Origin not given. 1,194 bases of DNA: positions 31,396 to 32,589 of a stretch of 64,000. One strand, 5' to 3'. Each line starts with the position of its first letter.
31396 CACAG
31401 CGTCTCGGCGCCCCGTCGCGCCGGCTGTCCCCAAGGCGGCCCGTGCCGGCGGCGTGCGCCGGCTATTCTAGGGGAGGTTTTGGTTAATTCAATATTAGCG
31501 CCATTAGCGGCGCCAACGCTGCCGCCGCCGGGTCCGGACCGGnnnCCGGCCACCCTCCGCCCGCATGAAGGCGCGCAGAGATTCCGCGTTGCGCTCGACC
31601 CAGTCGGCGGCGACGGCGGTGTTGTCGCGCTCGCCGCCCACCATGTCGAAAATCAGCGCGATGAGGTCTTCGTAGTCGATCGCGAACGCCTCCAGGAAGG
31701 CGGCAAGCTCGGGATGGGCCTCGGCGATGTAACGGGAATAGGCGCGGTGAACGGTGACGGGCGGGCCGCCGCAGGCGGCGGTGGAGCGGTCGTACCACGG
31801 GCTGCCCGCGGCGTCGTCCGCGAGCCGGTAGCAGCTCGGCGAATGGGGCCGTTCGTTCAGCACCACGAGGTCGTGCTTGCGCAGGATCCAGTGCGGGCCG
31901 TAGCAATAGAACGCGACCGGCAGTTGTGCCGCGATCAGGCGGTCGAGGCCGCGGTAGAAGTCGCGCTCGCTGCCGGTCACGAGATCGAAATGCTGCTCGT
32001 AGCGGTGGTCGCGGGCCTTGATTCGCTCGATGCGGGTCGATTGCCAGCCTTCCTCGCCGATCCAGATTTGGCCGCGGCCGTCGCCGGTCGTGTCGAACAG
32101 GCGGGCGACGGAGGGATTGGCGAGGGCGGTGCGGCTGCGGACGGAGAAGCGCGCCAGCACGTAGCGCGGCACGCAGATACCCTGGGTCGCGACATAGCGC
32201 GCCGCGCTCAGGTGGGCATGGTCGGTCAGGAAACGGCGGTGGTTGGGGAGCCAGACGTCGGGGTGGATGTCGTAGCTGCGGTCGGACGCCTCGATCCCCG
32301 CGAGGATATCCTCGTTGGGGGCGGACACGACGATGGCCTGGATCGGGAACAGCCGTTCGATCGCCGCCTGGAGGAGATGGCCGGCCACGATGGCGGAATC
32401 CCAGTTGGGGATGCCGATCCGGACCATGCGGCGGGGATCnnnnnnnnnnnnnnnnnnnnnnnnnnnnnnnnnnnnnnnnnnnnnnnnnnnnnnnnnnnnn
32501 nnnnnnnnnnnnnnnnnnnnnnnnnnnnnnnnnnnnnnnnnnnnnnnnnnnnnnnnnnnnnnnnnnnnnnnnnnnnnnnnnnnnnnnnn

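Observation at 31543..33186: Secreted trypsin-like protease fused to an OpuAC/ProX-type substrate-binding domain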

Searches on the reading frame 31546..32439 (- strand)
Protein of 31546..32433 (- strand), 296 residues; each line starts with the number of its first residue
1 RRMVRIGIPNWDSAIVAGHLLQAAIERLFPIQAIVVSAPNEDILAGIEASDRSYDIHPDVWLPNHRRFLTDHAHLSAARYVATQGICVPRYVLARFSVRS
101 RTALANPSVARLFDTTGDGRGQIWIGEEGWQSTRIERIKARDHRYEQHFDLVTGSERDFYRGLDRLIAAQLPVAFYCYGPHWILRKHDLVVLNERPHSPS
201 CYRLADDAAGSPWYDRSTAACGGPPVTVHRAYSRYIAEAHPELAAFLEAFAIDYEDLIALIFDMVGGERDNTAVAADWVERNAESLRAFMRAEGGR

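Call 15: search_solved_structures(query=window:31546-32433:-, max_evalue=1, show_alignments=4)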
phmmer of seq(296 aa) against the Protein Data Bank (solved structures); distinct sequences matched with E-value up to 1: 3.
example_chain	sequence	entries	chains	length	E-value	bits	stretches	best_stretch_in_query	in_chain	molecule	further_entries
1r9l_A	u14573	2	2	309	4.4e-05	26.3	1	82-281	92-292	Glycine betaine-binding periplasmic protein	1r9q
3tmg_A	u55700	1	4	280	0.085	15.5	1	3-194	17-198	Glycine betaine, L-proline ABC transporter, glycine/betaine/L-proline-binding protein (Pro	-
3l6g_A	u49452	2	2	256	0.44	13.2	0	147-193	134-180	Betaine ABC transporter permease and substrate binding protein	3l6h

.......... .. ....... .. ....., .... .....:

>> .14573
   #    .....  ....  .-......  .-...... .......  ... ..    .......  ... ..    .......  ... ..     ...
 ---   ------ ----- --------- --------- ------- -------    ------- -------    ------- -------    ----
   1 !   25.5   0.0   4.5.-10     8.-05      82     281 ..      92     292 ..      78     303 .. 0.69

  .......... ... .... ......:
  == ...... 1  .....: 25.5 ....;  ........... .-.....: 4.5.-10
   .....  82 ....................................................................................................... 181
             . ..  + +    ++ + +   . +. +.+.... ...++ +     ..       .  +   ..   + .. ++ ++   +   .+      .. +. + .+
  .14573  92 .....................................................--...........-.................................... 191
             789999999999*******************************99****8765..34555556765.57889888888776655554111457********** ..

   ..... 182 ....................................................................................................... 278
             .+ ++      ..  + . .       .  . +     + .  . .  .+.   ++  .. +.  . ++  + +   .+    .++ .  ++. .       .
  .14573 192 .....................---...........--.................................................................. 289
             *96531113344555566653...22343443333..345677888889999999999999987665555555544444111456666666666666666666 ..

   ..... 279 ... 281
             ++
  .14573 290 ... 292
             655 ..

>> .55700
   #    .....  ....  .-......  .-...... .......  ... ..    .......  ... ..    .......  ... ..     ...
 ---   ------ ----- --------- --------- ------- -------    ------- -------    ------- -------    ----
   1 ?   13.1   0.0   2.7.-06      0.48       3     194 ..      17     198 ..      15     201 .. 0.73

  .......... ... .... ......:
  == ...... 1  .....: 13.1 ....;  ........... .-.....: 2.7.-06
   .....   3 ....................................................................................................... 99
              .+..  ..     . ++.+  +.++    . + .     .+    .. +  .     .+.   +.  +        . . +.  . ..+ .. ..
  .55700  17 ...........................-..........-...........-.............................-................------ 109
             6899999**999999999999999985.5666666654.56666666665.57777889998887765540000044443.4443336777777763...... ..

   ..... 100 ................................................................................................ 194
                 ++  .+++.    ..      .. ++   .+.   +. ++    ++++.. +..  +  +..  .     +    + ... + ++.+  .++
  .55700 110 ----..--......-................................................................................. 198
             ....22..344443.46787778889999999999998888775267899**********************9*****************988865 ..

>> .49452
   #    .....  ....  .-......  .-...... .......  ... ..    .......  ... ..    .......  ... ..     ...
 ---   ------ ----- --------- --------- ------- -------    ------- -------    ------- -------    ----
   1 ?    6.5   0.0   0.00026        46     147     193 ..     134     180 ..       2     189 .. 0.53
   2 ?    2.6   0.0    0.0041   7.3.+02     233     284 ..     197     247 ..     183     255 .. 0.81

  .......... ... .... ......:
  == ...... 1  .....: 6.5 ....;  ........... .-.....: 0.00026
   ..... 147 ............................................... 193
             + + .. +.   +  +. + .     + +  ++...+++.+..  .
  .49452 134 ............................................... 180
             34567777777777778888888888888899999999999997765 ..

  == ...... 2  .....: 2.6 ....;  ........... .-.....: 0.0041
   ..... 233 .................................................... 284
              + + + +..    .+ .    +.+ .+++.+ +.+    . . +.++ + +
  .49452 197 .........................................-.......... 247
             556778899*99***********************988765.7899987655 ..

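Call 34: search_solved_structures(query=A2, max_evalue=0.01, show_alignments=5)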
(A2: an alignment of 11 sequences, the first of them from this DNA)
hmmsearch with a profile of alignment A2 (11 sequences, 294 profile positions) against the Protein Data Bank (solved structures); distinct sequences matched with E-value up to 0.01: 14.
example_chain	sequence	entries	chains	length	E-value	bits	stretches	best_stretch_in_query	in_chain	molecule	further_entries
2b4l_A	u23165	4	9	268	1e-16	64.1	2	143-200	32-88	Glycine betaine-binding protein | Glycine betaine ABC transport system glycine betaine-binding protein OpuAC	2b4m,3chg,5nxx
3l6g_A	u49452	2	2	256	2.1e-13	53.3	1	149-198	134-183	Betaine ABC transporter permease and substrate binding protein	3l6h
1r9l_A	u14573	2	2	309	2.6e-13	53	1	63-291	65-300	Glycine betaine-binding periplasmic protein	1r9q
3tmg_A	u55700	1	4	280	2.4e-12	49.8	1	3-198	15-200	Glycine betaine, L-proline ABC transporter, glycine/betaine/L-proline-binding protein (Pro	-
7ahc_A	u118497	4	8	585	7e-12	48.3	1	149-198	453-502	ABC transporter permease subunit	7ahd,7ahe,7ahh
7yle_A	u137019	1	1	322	2.5e-07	33.3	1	6-285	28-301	Glycine betaine/proline ABC transporter, periplasmic glycinebetaine/proline-binding protei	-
2reg_A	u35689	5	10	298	1.6e-06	30.7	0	230-291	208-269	PUTATIVE GLYCINE BETAINE-BINDING ABC TRANSPORTER PROTEIN | PUTATIVE GLYCINE BETAINE ABC TRANSPORTER PROTEIN | Putative choline ABC transporter, periplasmic solu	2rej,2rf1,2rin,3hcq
4xz6_A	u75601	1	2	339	8.6e-06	28.3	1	4-288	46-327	Glycine betaine/proline ABC transporter, periplasmic substrate-binding protein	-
9egj_A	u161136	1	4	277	0.00014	24.3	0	17-109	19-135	Ergothioneine transporter EgtUC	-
9egh_A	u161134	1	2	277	0.00017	24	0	17-109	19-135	Ergothioneine transporter EgtUC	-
7txl_A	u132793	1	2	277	0.00018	24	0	18-109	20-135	Choline transporter (Glycine betaine transport system permease protein)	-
7txk_A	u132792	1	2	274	0.00021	23.8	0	18-109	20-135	Choline transporter (Glycine betaine transport system permease protein)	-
9o5f_A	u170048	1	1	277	0.00032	23.1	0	17-109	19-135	Ergothioneine transporter EgtUC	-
9egi_A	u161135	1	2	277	0.00041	22.8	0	18-109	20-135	Ergothioneine transporter EgtUC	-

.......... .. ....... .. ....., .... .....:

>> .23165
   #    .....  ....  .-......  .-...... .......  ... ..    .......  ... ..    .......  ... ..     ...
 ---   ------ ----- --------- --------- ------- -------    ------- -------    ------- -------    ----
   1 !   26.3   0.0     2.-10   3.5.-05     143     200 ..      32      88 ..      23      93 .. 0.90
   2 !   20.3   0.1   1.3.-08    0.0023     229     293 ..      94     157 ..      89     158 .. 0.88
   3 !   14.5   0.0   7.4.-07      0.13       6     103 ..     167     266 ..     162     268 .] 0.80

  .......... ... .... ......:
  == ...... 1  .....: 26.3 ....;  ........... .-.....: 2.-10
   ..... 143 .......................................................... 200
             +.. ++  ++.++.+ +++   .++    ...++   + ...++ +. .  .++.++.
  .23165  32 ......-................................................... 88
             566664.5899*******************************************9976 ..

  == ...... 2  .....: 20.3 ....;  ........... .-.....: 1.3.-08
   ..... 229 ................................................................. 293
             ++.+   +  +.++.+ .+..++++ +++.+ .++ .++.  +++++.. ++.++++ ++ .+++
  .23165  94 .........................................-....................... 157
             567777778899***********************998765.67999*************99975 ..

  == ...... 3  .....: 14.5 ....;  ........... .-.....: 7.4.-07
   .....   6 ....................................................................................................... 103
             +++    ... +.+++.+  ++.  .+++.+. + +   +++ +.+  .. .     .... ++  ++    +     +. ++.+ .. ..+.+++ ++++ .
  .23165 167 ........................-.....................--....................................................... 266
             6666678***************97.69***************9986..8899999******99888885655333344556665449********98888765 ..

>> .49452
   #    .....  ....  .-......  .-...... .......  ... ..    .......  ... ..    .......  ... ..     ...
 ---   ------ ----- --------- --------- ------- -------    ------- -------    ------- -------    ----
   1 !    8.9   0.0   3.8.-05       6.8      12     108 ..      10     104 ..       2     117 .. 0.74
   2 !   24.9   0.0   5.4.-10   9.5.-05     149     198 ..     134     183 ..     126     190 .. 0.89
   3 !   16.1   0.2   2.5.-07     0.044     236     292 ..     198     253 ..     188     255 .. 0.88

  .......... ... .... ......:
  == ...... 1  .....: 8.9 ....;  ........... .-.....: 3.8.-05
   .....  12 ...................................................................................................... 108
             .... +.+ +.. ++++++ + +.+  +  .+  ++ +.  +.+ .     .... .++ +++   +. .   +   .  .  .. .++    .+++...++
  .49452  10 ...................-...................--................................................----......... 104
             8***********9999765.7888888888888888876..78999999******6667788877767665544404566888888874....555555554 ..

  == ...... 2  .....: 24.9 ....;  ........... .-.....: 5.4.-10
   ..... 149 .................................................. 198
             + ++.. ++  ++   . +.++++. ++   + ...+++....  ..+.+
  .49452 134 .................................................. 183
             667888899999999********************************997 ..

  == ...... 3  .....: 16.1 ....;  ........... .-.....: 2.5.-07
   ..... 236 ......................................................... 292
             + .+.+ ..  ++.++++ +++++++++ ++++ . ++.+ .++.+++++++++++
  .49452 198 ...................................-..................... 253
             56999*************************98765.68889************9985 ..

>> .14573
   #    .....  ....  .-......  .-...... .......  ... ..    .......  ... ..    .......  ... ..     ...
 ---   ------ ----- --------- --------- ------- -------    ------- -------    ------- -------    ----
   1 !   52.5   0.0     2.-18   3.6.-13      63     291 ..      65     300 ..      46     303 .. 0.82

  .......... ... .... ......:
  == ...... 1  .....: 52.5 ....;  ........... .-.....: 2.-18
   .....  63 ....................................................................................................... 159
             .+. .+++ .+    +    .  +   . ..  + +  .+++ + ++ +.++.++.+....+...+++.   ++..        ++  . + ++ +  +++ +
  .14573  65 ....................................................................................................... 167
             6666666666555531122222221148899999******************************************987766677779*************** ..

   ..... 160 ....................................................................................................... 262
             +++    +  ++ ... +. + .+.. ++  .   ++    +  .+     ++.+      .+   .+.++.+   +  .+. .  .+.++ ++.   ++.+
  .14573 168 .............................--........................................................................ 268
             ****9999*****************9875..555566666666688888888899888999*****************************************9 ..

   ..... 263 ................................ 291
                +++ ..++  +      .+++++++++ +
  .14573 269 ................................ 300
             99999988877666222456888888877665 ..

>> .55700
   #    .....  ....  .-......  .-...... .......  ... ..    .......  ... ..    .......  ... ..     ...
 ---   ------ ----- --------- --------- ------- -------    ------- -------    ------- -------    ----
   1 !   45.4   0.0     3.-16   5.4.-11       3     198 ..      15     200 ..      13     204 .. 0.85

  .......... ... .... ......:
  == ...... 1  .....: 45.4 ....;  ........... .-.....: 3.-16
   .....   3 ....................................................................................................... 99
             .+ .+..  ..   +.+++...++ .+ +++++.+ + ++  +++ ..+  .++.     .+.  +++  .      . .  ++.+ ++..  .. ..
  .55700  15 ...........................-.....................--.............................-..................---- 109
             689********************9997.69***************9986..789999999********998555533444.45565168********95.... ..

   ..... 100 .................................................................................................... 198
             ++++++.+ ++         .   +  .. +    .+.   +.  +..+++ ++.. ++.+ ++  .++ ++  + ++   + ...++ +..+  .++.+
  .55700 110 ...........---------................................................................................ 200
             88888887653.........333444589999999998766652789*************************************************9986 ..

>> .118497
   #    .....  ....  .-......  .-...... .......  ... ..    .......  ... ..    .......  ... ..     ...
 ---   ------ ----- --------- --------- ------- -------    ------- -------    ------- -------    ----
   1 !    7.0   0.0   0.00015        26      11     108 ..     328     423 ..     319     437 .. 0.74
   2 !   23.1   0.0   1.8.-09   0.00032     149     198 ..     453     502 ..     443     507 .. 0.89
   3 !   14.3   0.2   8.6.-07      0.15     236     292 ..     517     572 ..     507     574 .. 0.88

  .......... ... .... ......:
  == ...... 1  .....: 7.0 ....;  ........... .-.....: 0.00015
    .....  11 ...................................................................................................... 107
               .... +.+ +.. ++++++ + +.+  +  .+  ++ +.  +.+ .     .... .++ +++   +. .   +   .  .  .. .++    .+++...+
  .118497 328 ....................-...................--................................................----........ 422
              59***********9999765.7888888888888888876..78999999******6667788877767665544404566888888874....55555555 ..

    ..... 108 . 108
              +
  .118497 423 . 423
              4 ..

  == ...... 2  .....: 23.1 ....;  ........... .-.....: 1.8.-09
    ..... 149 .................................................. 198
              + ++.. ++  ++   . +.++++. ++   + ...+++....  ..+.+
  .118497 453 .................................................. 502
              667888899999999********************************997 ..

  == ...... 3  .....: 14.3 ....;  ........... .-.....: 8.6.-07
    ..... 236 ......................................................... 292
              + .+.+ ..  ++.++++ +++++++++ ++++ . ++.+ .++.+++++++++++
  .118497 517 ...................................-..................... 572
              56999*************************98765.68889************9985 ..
